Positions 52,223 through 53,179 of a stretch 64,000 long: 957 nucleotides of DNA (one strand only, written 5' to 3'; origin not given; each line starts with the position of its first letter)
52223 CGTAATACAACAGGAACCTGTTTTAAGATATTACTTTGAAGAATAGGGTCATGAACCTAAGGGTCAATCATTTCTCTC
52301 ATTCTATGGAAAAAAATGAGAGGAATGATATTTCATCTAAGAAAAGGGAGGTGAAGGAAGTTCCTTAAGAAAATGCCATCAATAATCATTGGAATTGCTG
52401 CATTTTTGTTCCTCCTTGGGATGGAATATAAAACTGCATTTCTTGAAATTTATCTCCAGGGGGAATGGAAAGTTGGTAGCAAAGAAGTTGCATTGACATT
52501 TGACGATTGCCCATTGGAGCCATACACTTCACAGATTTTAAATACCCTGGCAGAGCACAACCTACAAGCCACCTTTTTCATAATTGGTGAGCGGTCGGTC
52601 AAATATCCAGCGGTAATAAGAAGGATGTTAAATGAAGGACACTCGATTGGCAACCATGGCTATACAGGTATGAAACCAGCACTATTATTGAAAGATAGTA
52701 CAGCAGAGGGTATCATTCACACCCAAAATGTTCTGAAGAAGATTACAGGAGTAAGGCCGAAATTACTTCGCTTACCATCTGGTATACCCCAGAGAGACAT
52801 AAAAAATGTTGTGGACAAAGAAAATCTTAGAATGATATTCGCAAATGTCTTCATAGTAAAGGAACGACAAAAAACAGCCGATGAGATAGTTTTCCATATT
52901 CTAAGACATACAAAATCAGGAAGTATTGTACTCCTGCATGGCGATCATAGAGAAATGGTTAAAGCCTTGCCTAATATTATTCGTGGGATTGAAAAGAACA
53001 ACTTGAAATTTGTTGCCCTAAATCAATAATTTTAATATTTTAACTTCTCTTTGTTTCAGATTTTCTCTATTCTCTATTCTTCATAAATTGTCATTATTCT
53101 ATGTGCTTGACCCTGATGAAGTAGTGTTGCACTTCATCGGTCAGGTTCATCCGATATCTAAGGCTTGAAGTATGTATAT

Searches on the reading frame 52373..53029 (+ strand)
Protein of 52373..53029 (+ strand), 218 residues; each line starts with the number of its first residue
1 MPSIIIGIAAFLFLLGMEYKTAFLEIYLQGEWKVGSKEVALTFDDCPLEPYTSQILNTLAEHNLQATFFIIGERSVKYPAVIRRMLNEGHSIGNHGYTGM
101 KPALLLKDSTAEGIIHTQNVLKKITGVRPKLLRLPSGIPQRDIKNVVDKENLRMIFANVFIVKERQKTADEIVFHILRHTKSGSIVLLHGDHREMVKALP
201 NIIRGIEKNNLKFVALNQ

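Call 66: search_protein_families(library=pfam, proteins=[window:52373-53029:+], max_evalue=0.001)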
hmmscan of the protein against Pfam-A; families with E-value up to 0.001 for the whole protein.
window:52373-53029:+ (218 aa): 1 family
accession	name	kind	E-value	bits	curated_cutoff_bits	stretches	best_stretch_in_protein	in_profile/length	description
PF01522.26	Polysacc_deac_1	-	4.8e-29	101.3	23.1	1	35-154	5-123/124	Polysaccharide deacetylase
